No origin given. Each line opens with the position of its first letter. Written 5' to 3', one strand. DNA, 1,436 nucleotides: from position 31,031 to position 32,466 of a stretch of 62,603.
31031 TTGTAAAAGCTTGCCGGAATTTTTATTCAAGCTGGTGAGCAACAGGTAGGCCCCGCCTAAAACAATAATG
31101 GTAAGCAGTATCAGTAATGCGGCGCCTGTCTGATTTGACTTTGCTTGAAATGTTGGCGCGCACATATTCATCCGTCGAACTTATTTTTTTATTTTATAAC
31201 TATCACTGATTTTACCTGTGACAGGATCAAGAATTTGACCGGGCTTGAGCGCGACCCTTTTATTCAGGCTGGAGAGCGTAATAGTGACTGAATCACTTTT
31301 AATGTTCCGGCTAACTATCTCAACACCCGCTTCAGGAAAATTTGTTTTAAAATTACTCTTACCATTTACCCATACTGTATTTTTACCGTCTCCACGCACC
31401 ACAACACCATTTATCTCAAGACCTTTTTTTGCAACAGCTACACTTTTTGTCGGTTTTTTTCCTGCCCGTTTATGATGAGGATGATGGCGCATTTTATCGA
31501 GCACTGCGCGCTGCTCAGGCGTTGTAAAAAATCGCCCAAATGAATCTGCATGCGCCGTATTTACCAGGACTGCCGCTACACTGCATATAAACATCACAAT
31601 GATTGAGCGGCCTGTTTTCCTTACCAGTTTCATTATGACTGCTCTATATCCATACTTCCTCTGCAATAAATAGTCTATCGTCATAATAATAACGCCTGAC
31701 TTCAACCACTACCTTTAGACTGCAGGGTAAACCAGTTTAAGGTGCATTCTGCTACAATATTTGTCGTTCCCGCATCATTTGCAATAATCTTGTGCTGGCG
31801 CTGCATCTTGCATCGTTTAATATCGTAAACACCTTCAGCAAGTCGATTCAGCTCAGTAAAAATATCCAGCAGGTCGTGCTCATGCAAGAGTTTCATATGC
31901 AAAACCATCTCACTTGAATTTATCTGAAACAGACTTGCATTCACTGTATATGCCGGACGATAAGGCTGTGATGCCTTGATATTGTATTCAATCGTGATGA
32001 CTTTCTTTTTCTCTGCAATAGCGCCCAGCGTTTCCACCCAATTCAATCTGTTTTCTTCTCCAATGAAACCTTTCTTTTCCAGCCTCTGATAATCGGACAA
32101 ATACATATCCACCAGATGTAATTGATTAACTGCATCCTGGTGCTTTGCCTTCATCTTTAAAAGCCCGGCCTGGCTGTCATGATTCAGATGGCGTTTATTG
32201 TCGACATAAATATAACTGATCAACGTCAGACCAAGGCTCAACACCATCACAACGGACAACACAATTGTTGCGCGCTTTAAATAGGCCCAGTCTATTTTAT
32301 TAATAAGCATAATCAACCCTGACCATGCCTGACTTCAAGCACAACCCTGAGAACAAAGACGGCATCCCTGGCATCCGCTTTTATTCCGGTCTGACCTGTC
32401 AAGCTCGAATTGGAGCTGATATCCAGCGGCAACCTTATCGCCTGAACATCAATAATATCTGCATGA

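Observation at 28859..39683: Compact nine-gene MSHA-like type IV filament operon with rearranged and reduced gene content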

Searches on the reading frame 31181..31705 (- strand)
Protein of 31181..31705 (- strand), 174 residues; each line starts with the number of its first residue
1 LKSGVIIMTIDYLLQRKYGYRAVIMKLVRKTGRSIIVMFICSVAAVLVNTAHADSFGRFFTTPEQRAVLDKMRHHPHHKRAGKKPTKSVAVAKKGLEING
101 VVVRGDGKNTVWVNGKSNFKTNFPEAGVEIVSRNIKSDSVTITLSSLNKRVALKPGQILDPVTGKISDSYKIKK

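Call 4: search_protein_families(library=pfam, proteins=[window:31181-31705:-], max_evalue=0.1)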
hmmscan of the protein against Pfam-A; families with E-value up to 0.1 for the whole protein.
window:31181-31705:- (174 aa): 0 families

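Call 5: search_protein_families(library=ncbifam, proteins=[window:31181-31705:-], max_evalue=0.1)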
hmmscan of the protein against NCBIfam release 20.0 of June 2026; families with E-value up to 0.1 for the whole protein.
window:31181-31705:- (174 aa): 0 families

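Call 27: search_solved_structures(query=A3, max_evalue=10)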
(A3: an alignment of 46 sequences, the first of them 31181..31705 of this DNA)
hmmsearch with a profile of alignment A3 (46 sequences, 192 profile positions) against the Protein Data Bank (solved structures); distinct sequences matched with E-value up to 10: 9.
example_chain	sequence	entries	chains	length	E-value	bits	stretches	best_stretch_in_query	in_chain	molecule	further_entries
8bl3_A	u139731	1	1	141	0.00019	24.1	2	107-149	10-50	scIg12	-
8bl6_A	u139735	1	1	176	0.00025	23.7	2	107-149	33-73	dIG14-scdim-EF62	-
7skp_A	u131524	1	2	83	0.28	13.8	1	107-149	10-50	De novo synthetic protein DIG14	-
1xyn_A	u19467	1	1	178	0.3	13.7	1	81-131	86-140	ENDO-1,4-BETA-XYLANASE I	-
7aqc_Y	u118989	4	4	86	0.44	13.2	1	121-174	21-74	Uncharacterized protein YabO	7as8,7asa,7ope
8s8b_A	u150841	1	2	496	0.92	12.1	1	54-94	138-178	Phenylalanyl-tRNA Synthetase alpha subunit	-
8jvr_A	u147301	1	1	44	1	12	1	117-150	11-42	Ph1_GG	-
8jvq_A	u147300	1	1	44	1.2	11.8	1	117-150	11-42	Ph1_DG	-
3kt9_A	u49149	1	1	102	2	11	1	110-150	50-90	Aprataxin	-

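Call 29: search_protein_families(library=pfam, alignment_id=A3, max_evalue=1)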
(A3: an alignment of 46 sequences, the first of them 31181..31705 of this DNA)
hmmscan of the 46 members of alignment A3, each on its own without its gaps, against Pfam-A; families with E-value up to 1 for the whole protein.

A. member 1, window:31181-31705:- (174 aa): 0 families

B. families by the number of members that match (of 46 scanned): 19 families
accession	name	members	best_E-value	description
PF25471.1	TM_PetC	1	0.0024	Iron-sulfur subunit PetC transmembrane anchor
PF19542.4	DUF6066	1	0.0075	Family of unknown function (DUF6066)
PF16635.10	APC_u14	1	0.024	Unstructured region on APC between SAMP and APC_crr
PF16537.11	T2SSB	1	0.036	Type II secretion system protein B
PF02505.19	MCR_D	1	0.045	Methyl-coenzyme M reductase operon protein D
PF13101.12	DUF3945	1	0.046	Protein of unknown function (DUF3945)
PF15438.11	Phyto-Amp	1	0.11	Antigenic membrane protein of phytoplasma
PF17081.10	SOP4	1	0.12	Suppressor of PMA 1-7 protein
PF03446.21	NAD_binding_2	1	0.15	NAD binding domain of 6-phosphogluconate dehydrogenase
PF14168.11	YjzC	1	0.16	YjzC-like protein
PF08663.15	HalX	1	0.19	HalX domain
PF16101.10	PRIMA1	1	0.19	Proline-rich membrane anchor 1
PF12123.13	CBD_PlyG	1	0.2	PlyG Cell wall binding domain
PF06764.17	DUF1223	1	0.21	Protein of unknown function (DUF1223)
PF07715.20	Plug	1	0.25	TonB-dependent Receptor Plug Domain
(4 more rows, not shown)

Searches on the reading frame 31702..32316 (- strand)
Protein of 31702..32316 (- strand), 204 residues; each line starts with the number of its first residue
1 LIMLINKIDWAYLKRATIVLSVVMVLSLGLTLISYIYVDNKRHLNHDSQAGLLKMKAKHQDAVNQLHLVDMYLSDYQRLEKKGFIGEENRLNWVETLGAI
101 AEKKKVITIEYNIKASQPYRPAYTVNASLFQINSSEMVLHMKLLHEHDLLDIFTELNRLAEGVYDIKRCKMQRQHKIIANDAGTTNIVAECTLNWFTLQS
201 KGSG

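Call 4: search_protein_families(library=pfam, proteins=[window:31702-32316:-], max_evalue=0.1)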
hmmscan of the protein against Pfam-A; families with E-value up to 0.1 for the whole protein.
window:31702-32316:- (204 aa): 1 family
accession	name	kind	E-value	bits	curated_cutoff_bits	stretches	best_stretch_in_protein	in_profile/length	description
PF13800.11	Sigma_reg_N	-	0.045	14.4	26.3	0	11-50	11-50/91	Sigma factor regulator N-terminal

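Call 5: search_protein_families(library=ncbifam, proteins=[window:31702-32316:-], max_evalue=0.1)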
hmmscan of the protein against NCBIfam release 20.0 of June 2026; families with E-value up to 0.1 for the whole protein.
window:31702-32316:- (204 aa): 0 families

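Call 26: search_solved_structures(query=A2, max_evalue=10)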
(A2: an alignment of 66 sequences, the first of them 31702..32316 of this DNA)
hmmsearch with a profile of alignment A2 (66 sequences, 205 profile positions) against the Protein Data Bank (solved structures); distinct sequences matched with E-value up to 10: 24.
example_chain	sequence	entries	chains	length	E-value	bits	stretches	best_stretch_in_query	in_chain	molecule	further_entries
6j8g_A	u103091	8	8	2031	0.097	15.2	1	17-84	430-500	Sodium channel protein type 9 subunit alpha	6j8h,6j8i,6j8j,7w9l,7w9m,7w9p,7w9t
21tp_A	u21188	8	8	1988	0.11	15.1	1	18-84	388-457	Sodium channel protein type 9 subunit alpha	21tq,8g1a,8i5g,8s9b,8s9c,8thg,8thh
8i5b_A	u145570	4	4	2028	0.11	15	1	18-84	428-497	Sodium channel protein type 9 subunit alpha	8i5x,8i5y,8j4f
8xmo_A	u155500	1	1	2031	0.11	15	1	18-84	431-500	Sodium channel protein type 9 subunit alpha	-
8xmn_A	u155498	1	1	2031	0.11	15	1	18-84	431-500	Sodium channel protein type 9 subunit alpha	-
7w9k_A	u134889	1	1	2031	0.11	15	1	18-84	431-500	Sodium channel protein type 9 subunit alpha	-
9iti_A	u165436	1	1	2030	0.11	15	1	18-84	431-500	Sodium channel protein type 9 subunit alpha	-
7xve_A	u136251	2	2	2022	0.12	15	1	18-84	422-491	Sodium channel protein type 9 subunit alpha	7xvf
8xmm_A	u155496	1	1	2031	0.12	14.9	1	18-84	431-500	Sodium channel protein type 9 subunit alpha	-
7xm9_A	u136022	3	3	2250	0.13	14.8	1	18-84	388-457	Isoform 3 of Sodium channel protein type 9 subunit alpha,Green fluorescent protein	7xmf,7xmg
7aih_Y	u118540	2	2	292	0.15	14.6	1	24-89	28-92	mL40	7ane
8qag_A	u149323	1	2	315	0.19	14.2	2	12-68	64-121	sc-CC-6-95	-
4fzw_A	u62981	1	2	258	0.31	13.6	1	110-162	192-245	2,3-dehydroadipyl-CoA hydratase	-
1mdy_A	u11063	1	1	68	0.42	13.1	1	47-100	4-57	PROTEIN (MYOD BHLH DOMAIN)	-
7z5i_A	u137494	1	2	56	0.64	12.5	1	54-100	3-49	Myogenic factor 5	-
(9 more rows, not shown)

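Call 28: search_protein_families(library=pfam, alignment_id=A2, max_evalue=1)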
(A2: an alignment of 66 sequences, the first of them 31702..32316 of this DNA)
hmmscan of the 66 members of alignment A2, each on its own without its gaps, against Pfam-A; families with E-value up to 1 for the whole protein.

A. member 1, window:31702-32316:- (204 aa): 2 families
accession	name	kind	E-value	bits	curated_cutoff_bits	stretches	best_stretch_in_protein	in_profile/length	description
PF13800.11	Sigma_reg_N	-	0.045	14.4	26.3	1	11-50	11-50/91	Sigma factor regulator N-terminal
PF10296.15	MMM1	-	0.13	12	21.9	1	18-104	128-215/244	Maintenance of mitochondrial morphology protein 1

B. families by the number of members that match (of 66 scanned): 55 families (the first 25 are shown)
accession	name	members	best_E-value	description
PF14316.11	DUF4381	9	0.0002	Domain of unknown function (DUF4381)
PF13800.11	Sigma_reg_N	3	0.027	Sigma factor regulator N-terminal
PF20130.4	DUF6520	2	0.0046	Family of unknown function (DUF6520)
PF19579.4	FtsL_2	2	0.02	Bacteriodetes cell division protein (FtsL-like)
PF08700.17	VPS51_Exo84_N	2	0.028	Vps51/EXO84/COG1 N-terminal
PF24596.1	DUF7620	2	0.048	Family of unknown function (DUF7620)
PF03732.24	Retrotrans_gag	2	0.12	Retrotransposon gag protein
PF12092.13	DUF3568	1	0.0035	Protein of unknown function (DUF3568)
PF09045.15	L27_2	1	0.0057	L27_2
PF17802.7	SpaA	1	0.007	Prealbumin-like fold domain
PF12693.12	GspL_C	1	0.01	GspL periplasmic domain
PF13801.11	Metal_resist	1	0.011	Heavy-metal resistance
PF14712.11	Snapin_Pallidin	1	0.012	Snapin/Pallidin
PF02090.21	SPAM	1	0.015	Salmonella surface presentation of antigen gene type M protein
PF23680.1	YecU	1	0.022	YecU-like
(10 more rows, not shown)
